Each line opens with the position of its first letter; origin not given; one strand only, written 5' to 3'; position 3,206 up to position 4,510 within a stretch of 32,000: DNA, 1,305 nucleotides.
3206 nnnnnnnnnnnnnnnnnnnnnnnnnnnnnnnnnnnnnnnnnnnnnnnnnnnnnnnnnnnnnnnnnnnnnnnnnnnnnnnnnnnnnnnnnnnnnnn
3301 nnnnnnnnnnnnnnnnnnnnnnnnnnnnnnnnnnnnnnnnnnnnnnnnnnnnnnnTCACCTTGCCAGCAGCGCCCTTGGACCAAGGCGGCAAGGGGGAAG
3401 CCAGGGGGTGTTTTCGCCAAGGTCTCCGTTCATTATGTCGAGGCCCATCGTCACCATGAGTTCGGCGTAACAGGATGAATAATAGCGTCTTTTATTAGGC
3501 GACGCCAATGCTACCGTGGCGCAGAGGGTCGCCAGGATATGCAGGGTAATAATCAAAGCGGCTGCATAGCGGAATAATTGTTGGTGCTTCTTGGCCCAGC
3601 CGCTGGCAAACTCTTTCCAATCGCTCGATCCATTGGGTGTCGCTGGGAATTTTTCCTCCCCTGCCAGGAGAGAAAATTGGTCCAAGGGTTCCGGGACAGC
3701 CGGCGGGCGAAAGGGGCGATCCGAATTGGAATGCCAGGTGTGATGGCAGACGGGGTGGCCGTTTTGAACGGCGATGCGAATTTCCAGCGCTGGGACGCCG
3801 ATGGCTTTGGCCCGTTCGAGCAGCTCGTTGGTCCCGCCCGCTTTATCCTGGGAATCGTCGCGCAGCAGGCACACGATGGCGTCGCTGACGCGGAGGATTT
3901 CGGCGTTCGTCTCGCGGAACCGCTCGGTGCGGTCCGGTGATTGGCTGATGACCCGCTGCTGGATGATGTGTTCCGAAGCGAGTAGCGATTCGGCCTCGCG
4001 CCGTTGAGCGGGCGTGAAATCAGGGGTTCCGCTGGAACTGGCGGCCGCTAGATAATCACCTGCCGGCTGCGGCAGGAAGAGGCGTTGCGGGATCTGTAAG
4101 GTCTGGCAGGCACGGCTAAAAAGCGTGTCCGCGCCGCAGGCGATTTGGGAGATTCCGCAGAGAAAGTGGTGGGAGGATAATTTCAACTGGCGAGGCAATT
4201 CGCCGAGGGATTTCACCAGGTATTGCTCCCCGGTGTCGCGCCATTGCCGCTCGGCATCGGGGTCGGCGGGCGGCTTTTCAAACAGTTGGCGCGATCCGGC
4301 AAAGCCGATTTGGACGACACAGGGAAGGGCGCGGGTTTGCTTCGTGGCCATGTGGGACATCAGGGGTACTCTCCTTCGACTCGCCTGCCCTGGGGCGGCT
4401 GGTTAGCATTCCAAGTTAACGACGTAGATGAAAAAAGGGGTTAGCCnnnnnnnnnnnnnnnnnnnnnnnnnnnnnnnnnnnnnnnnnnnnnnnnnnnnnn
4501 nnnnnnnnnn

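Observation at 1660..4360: GC-rich cassette: SLOG-like TM protein plus DUF4062/P-loop STAND/TPR gene, a candidate nucleotide-sensing conflict module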

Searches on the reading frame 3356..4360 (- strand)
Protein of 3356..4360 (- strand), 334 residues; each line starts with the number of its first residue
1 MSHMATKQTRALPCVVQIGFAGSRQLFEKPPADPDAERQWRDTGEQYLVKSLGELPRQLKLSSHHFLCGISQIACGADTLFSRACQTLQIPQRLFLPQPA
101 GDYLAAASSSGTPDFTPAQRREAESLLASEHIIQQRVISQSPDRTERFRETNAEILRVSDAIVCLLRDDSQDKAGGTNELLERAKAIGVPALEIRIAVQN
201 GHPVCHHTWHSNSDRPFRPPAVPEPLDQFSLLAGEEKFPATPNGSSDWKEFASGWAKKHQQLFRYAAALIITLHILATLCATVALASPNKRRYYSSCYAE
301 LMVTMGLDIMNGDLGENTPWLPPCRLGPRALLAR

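Call 3: search_protein_families(library=pfam, proteins=[window:3356-4360:-], max_evalue=1)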
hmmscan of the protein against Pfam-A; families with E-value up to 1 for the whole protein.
window:3356-4360:- (334 aa): 0 families

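Call 4: search_protein_families(library=padloc, proteins=[window:3356-4360:-], max_evalue=1)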
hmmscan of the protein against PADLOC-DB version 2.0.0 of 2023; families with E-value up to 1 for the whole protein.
window:3356-4360:- (334 aa): 0 families

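Call 5: search_protein_families(library=ncbifam, proteins=[window:3356-4360:-], max_evalue=1)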
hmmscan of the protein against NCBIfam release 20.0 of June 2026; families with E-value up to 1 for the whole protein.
window:3356-4360:- (334 aa): 0 families

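Call 6: find_homologous_proteins(query=window:3356-4360:-)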
Query window:3356-4360:- (334 aa): 72 proteins with E <= 0.001 among 4201 candidates.
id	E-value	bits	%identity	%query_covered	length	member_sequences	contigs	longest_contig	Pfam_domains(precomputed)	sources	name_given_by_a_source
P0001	3.1e-223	758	99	100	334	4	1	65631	-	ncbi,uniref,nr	ncbi:hypothetical protein [Nitrosococcus oceani]|uniref:hypothetical protein n=1 Tax=Nitrosococcus o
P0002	1.9e-102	361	58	82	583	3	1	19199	PF18181.7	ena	-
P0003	1.8e-101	357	60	86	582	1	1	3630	PF18181.7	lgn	-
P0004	3.7e-97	343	57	83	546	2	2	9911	PF18181.7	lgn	-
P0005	1.9e-95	338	59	81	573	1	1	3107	PF18181.7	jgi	jgi:hypothetical protein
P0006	2.2e-93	331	55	83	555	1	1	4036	PF18181.7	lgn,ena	-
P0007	3.9e-85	304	53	86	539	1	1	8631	PF18181.7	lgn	-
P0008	2.2e-83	298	53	82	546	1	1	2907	PF18181.7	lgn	-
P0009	3.6e-82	294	50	79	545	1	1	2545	PF18181.7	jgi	jgi:hypothetical protein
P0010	1.1e-80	289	51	86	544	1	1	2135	PF18181.7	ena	-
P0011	5.6e-80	287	52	82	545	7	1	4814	PF18181.7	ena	-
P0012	2.2e-79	285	51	86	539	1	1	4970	PF18181.7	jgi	jgi:SMODS and SLOG-associating 2TM effector domain 1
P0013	6.7e-79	283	51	81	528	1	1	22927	-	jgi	jgi:hypothetical protein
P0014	2.5e-78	281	50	81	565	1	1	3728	-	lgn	-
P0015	5.4e-77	277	47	94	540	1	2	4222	PF18181.7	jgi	jgi:hypothetical protein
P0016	5.6e-76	274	50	82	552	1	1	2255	PF18181.7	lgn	-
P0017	7.5e-76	273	50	86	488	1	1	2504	PF18181.7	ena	-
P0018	9.8e-76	273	49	86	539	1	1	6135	PF18181.7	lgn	-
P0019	1.0e-75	273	52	81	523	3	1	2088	PF18181.7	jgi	jgi:hypothetical protein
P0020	1.7e-74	269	49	82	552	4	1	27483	PF18181.7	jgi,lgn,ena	-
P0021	5.5e-74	267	46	86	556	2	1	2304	PF18181.7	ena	-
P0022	7.5e-74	267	50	85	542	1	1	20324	PF18181.7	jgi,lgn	-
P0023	5.1e-73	264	48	85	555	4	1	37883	PF18181.7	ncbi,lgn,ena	ncbi:MAG: hypothetical protein ACLQM8_01895 [Limisphaerales bacterium]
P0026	2.4e-70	255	49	85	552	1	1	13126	PF18181.7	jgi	jgi:hypothetical protein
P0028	4.9e-68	247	46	85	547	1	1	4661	PF18181.7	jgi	jgi:hypothetical protein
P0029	5.4e-68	247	47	83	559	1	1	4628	PF18181.7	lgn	-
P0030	6.2e-66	241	44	88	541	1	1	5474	PF18181.7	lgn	-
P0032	3.3e-65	238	45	79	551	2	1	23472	PF18181.7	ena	-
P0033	3.8e-65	238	47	78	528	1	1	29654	PF18181.7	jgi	-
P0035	2.0e-64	236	89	37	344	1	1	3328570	-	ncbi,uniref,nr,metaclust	ncbi:hypothetical protein [Nitrosococcus watsonii]|uniref:hypothetical protein n=1 Tax=Nitrosococcus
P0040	1.9e-63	232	44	82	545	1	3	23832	PF18181.7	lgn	-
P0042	6.2e-63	231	47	85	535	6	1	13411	PF18181.7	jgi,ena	-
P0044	1.0e-62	230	43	90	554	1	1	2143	PF18181.7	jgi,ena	-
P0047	3.2e-62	228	46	85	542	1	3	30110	PF18181.7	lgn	-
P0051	5.3e-60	221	43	79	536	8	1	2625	PF18181.7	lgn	-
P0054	8.0e-59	217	43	80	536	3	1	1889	PF18181.7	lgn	-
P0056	1.5e-57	213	44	82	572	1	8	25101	PF18181.7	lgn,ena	-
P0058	1.6e-55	206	44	82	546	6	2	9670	PF18181.7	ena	-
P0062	2.4e-53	199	42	81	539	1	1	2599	PF18181.7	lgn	-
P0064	1.7e-52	196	41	86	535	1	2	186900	PF18181.7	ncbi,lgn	ncbi:MAG: hypothetical protein V4689_11850 [Verrucomicrobiota bacterium]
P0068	1.1e-45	174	38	90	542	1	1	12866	PF18181.7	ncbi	-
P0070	9.0e-37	145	45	54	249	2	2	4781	PF06906.17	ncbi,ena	-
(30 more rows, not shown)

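Call 9: search_protein_families(library=pfam, proteins=[P0002, P0023, P0035, P0064, P0070], max_evalue=1)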
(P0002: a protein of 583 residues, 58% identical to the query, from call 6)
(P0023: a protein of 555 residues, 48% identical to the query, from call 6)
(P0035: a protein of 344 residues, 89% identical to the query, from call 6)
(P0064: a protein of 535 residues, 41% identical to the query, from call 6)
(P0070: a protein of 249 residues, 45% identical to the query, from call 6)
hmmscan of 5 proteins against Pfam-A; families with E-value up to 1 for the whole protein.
P0002 (583 aa): 2 families
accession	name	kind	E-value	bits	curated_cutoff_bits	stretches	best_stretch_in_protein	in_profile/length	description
PF18181.6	SLATT_1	-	4.8e-08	33.5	26.3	1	437-573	1-122/122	SMODS and SLOG-associating 2TM effector domain 1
PF20990.2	DUF2207_C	-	0.18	11.9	33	0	434-518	99-185/247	Predicted membrane protein (DUF2207) C-terminal domain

P0023 (555 aa): 2 families
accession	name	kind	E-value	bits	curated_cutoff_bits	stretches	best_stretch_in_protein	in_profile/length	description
PF18181.6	SLATT_1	-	3e-07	30.9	26.3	1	414-544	8-122/122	SMODS and SLOG-associating 2TM effector domain 1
PF21184.3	HAT1_C_fung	-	0.47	10.9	22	0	502-531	20-47/55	Fungal HAT1, C-terminal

P0035 (344 aa): 4 families
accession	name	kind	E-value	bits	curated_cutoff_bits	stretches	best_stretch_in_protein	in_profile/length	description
PF18181.6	SLATT_1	-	3.8e-05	24.1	26.3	1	243-288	1-46/122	SMODS and SLOG-associating 2TM effector domain 1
PF14568.11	SUKH_6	-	0.045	14.7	27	1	198-251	7-60/119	SMI1-KNR4 cell-wall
PF14015.11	DUF4231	-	0.076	13.9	24.7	1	93-184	5-80/103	Protein of unknown function (DUF4231)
PF18184.6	SLATT_3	-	0.26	12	26.3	1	151-187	51-87/155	SMODS and SLOG-associating 2TM effector domain 3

P0064 (535 aa): 4 families
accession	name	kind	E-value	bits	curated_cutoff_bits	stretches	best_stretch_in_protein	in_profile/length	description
PF18181.6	SLATT_1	-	7.4e-07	29.7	26.3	1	397-525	1-122/122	SMODS and SLOG-associating 2TM effector domain 1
PF18184.6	SLATT_3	-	0.1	13.3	26.3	1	278-344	28-87/155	SMODS and SLOG-associating 2TM effector domain 3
PF07332.16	Phage_holin_3_6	-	0.49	10.9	28.4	1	419-478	35-95/116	Putative Actinobacterial Holin-X, holin superfamily III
PF18956.5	DUF5699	-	0.99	10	29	0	278-318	4-41/61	Family of unknown function (DUF5699)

P0070 (249 aa): 1 family
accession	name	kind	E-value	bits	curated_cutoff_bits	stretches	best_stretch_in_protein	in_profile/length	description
PF06906.16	DUF1272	-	5.9e-11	42.7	25.3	1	200-245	2-47/57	Protein of unknown function (DUF1272)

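Call 14: find_related_loci(query=A2, collection=genome_contigs, flank=10000)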
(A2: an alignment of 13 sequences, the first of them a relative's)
Query A2 (583 aa) in genome_contigs; peptide patterns used: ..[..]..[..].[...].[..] (x = any residue, [..] = any of these).
24 stretches matched a pattern; 21 encode a relative of the query (tblastn E <= 1e-3); 21 distinct loci.
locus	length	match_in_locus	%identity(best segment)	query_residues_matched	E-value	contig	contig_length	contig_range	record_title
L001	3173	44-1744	56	14-582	0e+0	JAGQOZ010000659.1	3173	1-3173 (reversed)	MAG: Planctomycetales bacterium isolate HKST-UBA27 NODE_660_length_3173_cov_2.687984, whole genome shotgun sequence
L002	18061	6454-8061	40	13-583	1e-112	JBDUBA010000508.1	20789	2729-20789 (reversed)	MAG: Gemmatimonas sp. isolate cluster4_bin.203 NODE_4574_length_20789_cov_9.233578, whole genome shotgun sequence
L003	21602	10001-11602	39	10-582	6e-105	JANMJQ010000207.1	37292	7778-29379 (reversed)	MAG: Akkermansiaceae bacterium isolate OTE_64_metabat_355 OTE_64_k141_441482, whole genome shotgun sequence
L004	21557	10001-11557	39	13-582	4e-103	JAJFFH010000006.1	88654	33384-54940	MAG: Planctomycetota bacterium isolate OFTM341 OFTM341_5, whole genome shotgun sequence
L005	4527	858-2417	38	2-578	3e-102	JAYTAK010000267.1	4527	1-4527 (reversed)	MAG: Candidatus Kuenenia sp. isolate GFS_13877 GFS_13877_266, whole genome shotgun sequence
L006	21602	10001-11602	39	1-582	2e-98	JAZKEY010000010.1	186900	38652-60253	MAG: Verrucomicrobiota bacterium isolate DC_HB_02_SPN181219-bin056 DCHB02SPN_B056_0_000000000010, whole genome shotgun s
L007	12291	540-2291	36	2-582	1e-94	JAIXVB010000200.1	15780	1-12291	MAG: Verrucomicrobiaceae bacterium isolate D1_MAG_00050 pond_D1_MAG_00050_000000000062, whole genome shotgun sequence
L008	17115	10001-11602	39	13-583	7e-94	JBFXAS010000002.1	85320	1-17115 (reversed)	MAG: Gemmatimonadales bacterium isolate CA_2019_TPBS_28 NODE_2227_length_85320_cov_4.323102_TPBS, whole genome shotgun s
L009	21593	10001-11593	39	13-583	5e-92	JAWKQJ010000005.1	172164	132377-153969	MAG: Gemmatimonadales bacterium isolate ABC2.113 ABC2.113.fa-5, whole genome shotgun sequence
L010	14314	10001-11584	40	12-582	2e-91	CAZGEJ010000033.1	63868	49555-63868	MAG TPA_asm: uncultured Candidatus Binatia bacterium isolate binchicken_co319_203 genome assembly, contig: NODE_611_leng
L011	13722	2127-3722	38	9-577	2e-90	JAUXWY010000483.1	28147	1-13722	MAG: Pirellulaceae bacterium isolate C15_metabat.bin.61 C15_k141_224244, whole genome shotgun sequence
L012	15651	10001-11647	37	9-582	5e-88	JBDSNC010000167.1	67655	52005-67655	MAG: Luteolibacter sp. isolate cluster1_bin.407 k127_12830313, whole genome shotgun sequence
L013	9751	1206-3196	35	13-578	2e-82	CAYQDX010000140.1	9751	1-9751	MAG TPA_asm: uncultured Ectothiorhodospiraceae bacterium isolate SRP214966_co3_379 genome assembly, contig: NODE_11826_l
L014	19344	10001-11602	39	13-583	9e-104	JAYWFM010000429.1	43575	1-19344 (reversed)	MAG: Planctomycetota bacterium isolate GL99_UP_concoct_187 GL99_UP_concoct_187_428, whole genome shotgun sequence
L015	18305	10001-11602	43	1-583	1e-60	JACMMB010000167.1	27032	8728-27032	MAG: Akkermansiaceae bacterium isolate ES-bin-6 ES-bin-6-contig-k141_6252824, whole genome shotgun sequence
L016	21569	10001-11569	45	13-582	6e-59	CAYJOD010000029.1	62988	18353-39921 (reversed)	MAG TPA_asm: uncultured Candidatus Binatia bacterium isolate ERP124720_co1_58 genome assembly, contig: NODE_643_length_6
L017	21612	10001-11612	43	2-582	7e-58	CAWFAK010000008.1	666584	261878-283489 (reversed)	MAG: uncultured Planctomycetaceae bacterium isolate MFD00964.bin.2.177 genome assembly, contig: contig_41120, whole geno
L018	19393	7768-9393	36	13-582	4e-98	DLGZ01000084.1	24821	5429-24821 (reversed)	MAG TPA_asm: Verrucomicrobiaceae bacterium UBA7681 UBA7681_contig_23537, whole genome shotgun sequence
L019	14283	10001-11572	42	13-583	7e-54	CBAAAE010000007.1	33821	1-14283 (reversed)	MAG: uncultured Novosphingobium sp. isolate Brown_Z.bin.7 genome assembly, contig: NODE_215_length_33821_cov_6.530001, w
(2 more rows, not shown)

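Call 17: search_protein_families(library=pfam, proteins=[L001:1810-3168:+, L003:11620-13098:+, L004:11603-13132:+, L005:2837-4522:+, L007:2331-3422:+, L007:3435-5549:+, L010:11998-14310:+, L011:3914-6418:+, L016:11583-14726:+, L018:9425-10534:+], max_evalue=0.01)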
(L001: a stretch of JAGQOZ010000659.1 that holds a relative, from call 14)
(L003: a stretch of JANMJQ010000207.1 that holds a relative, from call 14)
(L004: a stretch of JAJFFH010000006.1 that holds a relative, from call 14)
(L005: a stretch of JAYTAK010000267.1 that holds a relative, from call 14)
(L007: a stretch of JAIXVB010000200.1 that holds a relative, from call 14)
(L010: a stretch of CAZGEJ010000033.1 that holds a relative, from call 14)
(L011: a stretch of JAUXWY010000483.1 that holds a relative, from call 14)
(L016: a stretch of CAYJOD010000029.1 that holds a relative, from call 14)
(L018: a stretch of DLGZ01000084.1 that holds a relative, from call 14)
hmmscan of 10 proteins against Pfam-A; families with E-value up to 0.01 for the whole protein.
L001:1810-3168:+ (453 aa): 1 family
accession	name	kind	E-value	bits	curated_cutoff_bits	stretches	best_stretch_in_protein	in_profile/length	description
PF24885.1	TPR_NPHP3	-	0.0012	18.7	100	1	353-443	91-182/239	Nephrocystin-3 TPR domain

L003:11620-13098:+ (493 aa): 1 family
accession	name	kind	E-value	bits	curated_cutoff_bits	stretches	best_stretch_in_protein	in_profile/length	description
PF00497.25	SBP_bac_3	-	1.9e-17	63.7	26.4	1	271-492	1-131/132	Bacterial extracellular solute-binding proteins, family 3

L004:11603-13132:+ (510 aa): 0 families

L005:2837-4522:+ (562 aa): 11 families
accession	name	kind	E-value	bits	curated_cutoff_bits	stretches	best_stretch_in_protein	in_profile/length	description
PF13424.12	TPR_12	-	2e-31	108.4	30.1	3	487-558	6-77/77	Tetratricopeptide repeat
PF13374.12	TPR_10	-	2.7e-23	81.7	27.5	3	486-524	4-42/42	Tetratricopeptide repeat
PF24885.1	TPR_NPHP3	-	2.2e-17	63.7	100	1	448-558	105-215/239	Nephrocystin-3 TPR domain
PF13271.11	DUF4062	-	2.1e-10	41.1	24.7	1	8-97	1-82/82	Domain of unknown function (DUF4062)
PF13181.12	TPR_8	-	1.4e-07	31.5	25.7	0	530-558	5-33/34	Tetratricopeptide repeat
PF17874.7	TPR_MalT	-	1.8e-07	31.2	45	1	431-555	66-190/336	MalT-like TPR region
PF13176.12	TPR_7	-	2.1e-05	24.7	27.9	0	531-558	4-31/36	Tetratricopeptide repeat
PF07719.23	TPR_2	-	5.5e-05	23.4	27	0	530-558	5-33/34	Tetratricopeptide repeat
PF00515.34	TPR_1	-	0.00017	21.7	27.8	0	442-473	1-32/34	Tetratricopeptide repeat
PF14559.12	TPR_19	-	0.003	18.3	25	1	498-558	5-57/68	Tetratricopeptide repeat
PF13431.12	TPR_17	-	0.0089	16.7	24.4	0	433-462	5-33/34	Tetratricopeptide repeat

L007:2331-3422:+ (364 aa): 2 families
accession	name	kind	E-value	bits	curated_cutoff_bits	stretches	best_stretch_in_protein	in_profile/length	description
PF20300.4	prok_STING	-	1.4e-12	48.2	27.1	1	189-329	1-134/137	Prokaryotic STING domain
PF05014.21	Nuc_deoxyrib_tr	-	4.9e-06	27.1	28.8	1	62-127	43-100/117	Nucleoside 2-deoxyribosyltransferase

L007:3435-5549:+ (705 aa): 30 families (the best 25 are shown)
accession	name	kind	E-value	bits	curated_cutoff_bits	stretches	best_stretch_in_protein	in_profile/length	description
PF13424.12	TPR_12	-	2.1e-25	89.2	30.1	5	607-673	16-76/77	Tetratricopeptide repeat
PF07719.23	TPR_2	-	1.3e-23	81.6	27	2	644-673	3-32/34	Tetratricopeptide repeat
PF13374.12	TPR_10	-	5.7e-19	67.9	27.5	2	452-484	4-36/42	Tetratricopeptide repeat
PF00515.34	TPR_1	-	1e-16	60.4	27.8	2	643-673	2-32/34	Tetratricopeptide repeat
PF13432.12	TPR_16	-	5.8e-16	59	32.7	1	455-507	2-47/65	Tetratricopeptide repeat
PF13181.12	TPR_8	-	8.3e-13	47.8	25.7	0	452-482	3-33/34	Tetratricopeptide repeat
PF14559.12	TPR_19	-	1.5e-12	48.1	25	0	615-651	5-41/68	Tetratricopeptide repeat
PF21325.3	SHPRH_helical-1st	-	7.1e-11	42.7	27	0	582-628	12-58/95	E3 ubiquitin-protein ligase SHPRH, first helical domain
PF13271.11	DUF4062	-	1.1e-10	42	24.7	1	4-91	1-82/82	Domain of unknown function (DUF4062)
PF13428.12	TPR_14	-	5.3e-09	36.3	23.5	0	319-350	8-39/44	Tetratricopeptide repeat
PF10516.15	SHNi-TPR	-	2.2e-08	33.9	21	1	596-629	3-36/38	SHNi-TPR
PF25068.1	ARM_TT21_4th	-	1.4e-07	32.4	30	0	508-573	83-153/153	Tetratricopeptide repeat protein 21 forth ARM domain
PF13174.12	TPR_6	-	3e-06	27.9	26.3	0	643-667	1-25/33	Tetratricopeptide repeat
PF12895.13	ANAPC3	-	9.9e-06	26.2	27.2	1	614-670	2-50/82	Anaphase-promoting complex, cyclosome, subunit 3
PF13176.12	TPR_7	-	1.2e-05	25.4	27.9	1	644-673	1-30/36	Tetratricopeptide repeat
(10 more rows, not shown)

L010:11998-14310:+ (771 aa): 2 families
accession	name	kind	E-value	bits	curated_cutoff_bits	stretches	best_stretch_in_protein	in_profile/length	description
PF13676.11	TIR_2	-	4.1e-12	47.1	28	1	18-129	2-93/122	TIR domain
PF00931.28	NB-ARC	-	1e-06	28.6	23.5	1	410-541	98-226/248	NB-ARC domain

L011:3914-6418:+ (835 aa): 0 families

L016:11583-14726:+ (1048 aa): 3 families
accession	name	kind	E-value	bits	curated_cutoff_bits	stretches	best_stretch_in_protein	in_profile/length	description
PF13191.12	AAA_16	-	9.3e-06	26.7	32.6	1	196-355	2-158/167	AAA ATPase domain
PF13424.12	TPR_12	-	0.0027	18.3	30.1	0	716-784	5-75/77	Tetratricopeptide repeat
PF13271.11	DUF4062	-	0.0045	17.6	24.7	0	5-70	2-67/82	Domain of unknown function (DUF4062)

L018:9425-10534:+ (370 aa): 2 families
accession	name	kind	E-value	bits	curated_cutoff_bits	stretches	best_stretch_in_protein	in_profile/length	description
PF20300.4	prok_STING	-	2.2e-10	41.1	27.1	1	192-322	1-123/137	Prokaryotic STING domain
PF05014.21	Nuc_deoxyrib_tr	-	0.0028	18.2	28.8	1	36-133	20-103/117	Nucleoside 2-deoxyribosyltransferase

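Call 18: search_protein_families(library=pfam, proteins=[L002:3040-6321:+, L003:8220-9524:+, L006:7985-9934:+, L009:8329-9948:+, L014:7861-9834:+, L015:7462-9243:+, L016:6771-9929:+, L017:8118-9668:+, L018:4230-7412:+, L019:5469-9950:+], max_evalue=0.01)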
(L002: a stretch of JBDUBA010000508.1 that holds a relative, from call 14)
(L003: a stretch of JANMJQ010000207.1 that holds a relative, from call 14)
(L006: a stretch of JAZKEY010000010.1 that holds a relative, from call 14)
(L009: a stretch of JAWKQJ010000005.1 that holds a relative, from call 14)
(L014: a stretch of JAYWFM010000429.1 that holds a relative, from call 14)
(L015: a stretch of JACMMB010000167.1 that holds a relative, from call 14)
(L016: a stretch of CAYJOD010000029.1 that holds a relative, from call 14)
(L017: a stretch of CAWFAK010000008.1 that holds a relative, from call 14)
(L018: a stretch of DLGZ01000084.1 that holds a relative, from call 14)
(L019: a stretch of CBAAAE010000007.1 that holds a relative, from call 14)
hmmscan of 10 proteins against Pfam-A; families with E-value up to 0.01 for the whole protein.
L002:3040-6321:+ (1094 aa): 2 families
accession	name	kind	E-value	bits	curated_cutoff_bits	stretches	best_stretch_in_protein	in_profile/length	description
PF00326.27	Peptidase_S9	-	1.9e-27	96.6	22.6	1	889-1058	49-212/213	Prolyl oligopeptidase family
PF20434.5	BD-FAE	-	0.0037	17.3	26.8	1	904-1010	89-209/215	BD-FAE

L003:8220-9524:+ (435 aa): 0 families

L006:7985-9934:+ (650 aa): 2 families
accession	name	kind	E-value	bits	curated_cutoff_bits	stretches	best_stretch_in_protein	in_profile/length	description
PF18181.6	SLATT_1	-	3.7e-06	27.4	26.3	1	167-304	1-122/122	SMODS and SLOG-associating 2TM effector domain 1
PF00975.26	Thioesterase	-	1.3e-05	26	26.4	1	525-572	62-108/226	Thioesterase domain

L009:8329-9948:+ (540 aa): 6 families
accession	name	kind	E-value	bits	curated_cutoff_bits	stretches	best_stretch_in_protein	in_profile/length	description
PF03403.19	PAF-AH_p_II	-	1.2e-13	50.8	20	2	361-506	214-352/372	Platelet-activating factor acetylhydrolase, isoform II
PF12740.14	PETase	-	3.1e-05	24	28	1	347-397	106-154/263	PET hydrolase-like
PF02129.25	Peptidase_S15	-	0.0001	22.5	23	1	250-396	12-124/262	X-Pro dipeptidyl-peptidase (S15 family)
PF01738.24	DLH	-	0.00022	21.3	21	1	279-431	36-161/217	Dienelactone hydrolase family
PF00326.27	Peptidase_S9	-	0.00096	19.1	22.6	0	362-400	58-97/213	Prolyl oligopeptidase family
PF00561.26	Abhydrolase_1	-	0.0095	16.1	25.8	0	258-398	1-100/245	alpha/beta hydrolase fold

L014:7861-9834:+ (658 aa): 9 families
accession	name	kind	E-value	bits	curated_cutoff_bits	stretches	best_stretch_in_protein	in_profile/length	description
PF00036.39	EF-hand_1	-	6.6e-17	60.2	25.4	1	179-200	2-23/29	EF hand domain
PF13202.12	EF-hand_5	-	1.1e-14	53.5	25.9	1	140-158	3-22/25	EF hand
PF13499.12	EF-hand_7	-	4.8e-14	52.9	30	2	141-200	8-63/67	EF-hand domain pair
PF13405.12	EF-hand_6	-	6.2e-12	44.6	25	1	179-200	2-23/30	EF-hand domain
PF13833.12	EF-hand_8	-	9.1e-05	22.6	28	0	179-199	27-47/54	EF-hand domain pair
PF10591.15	SPARC_Ca_bdg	-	0.00023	21.9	22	0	159-200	36-77/113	Secreted protein acidic and rich in cysteine Ca binding region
PF13026.12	DUF3887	-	0.001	20.1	31.8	1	359-410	2-53/91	Protein of unknown function (DUF3887)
PF14788.12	EF-hand_10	-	0.0021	18.5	27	0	180-201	24-45/50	EF hand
PF23657.1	DUF7151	-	0.0054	17.1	27.2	0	126-139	27-40/46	Domain of unknown function (DUF7151)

L015:7462-9243:+ (594 aa): 8 families
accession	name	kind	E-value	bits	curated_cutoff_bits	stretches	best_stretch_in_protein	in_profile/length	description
PF05199.19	GMC_oxred_C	-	1e-24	88.1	24.6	1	463-578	6-139/139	GMC oxidoreductase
PF00732.25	GMC_oxred_N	-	1.5e-11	45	23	1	250-355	116-215/218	GMC oxidoreductase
PF00890.30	FAD_binding_2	-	3.7e-05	23.5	20.4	1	14-45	1-32/414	FAD binding domain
PF07992.20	Pyr_redox_2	-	0.00073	19.5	26.1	1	13-47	1-35/291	Pyridine nucleotide-disulphide oxidoreductase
PF03486.20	HI0933_like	-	0.00097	19.1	50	1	14-45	2-33/244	HI0933-like protein Rossmann domain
PF01494.25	FAD_binding_3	-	0.0016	18.2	22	1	12-44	1-33/349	FAD binding domain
PF12831.13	FAD_oxidored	-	0.0026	17.6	27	0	14-43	1-30/416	FAD dependent oxidoreductase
PF01266.30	DAO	-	0.0053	16.8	27.9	0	14-44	1-31/353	FAD dependent oxidoreductase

L016:6771-9929:+ (1053 aa): 5 families
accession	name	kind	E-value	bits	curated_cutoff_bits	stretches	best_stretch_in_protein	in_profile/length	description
PF05729.18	NACHT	-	9.9e-07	29.2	26.7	1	228-373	2-141/167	NACHT domain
PF13271.11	DUF4062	-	3.2e-05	24.5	24.7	1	4-70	1-67/82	Domain of unknown function (DUF4062)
PF13191.12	AAA_16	-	0.00012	23.1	32.6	1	208-336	2-143/167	AAA ATPase domain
PF17874.7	TPR_MalT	-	0.00039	20.3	45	0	686-765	52-132/336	MalT-like TPR region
PF05279.16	Asp-B-Hydro_N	-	0.0096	16.3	23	0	708-738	23-53/66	Aspartyl beta-hydroxylase N-terminal region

L017:8118-9668:+ (517 aa): 0 families

L018:4230-7412:+ (1061 aa): 3 families
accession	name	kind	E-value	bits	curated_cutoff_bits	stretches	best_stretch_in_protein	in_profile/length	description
PF23500.1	DUF7133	-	3.2e-64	218.1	27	1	91-470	2-383/385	Domain of unknown function (DUF7133)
PF13646.12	HEAT_2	-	2.1e-12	47.6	27.7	1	756-818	26-86/88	HEAT repeats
PF00034.26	Cytochrom_C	-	4.6e-06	28.3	21.3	1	931-1010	1-82/90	Cytochrome c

L019:5469-9950:+ (1494 aa): 7 families
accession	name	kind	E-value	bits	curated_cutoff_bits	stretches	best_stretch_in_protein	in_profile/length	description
PF20703.3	nSTAND1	-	1.5e-30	107.6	27.1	1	255-695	1-378/379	Novel STAND NTPase 1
PF12796.13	Ank_2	-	1.5e-29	102.8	27.3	4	912-992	13-88/90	Ankyrin repeats (3 copies)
PF00023.36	Ank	-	3.1e-19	68.4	21.1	0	928-956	1-27/33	Ankyrin repeat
PF13637.12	Ank_4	-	6.4e-17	61.7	22.7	0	865-916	1-50/50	Ankyrin repeats (many copies)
PF13857.12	Ank_5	-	1.1e-11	45.2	27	0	959-1008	10-56/56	Ankyrin repeats (many copies)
PF13606.12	Ank_3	-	1.6e-09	37.5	22.3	0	862-887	3-26/30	Ankyrin repeat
PF13191.12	AAA_16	-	2.2e-05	25.4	32.6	1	270-413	2-144/167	AAA ATPase domain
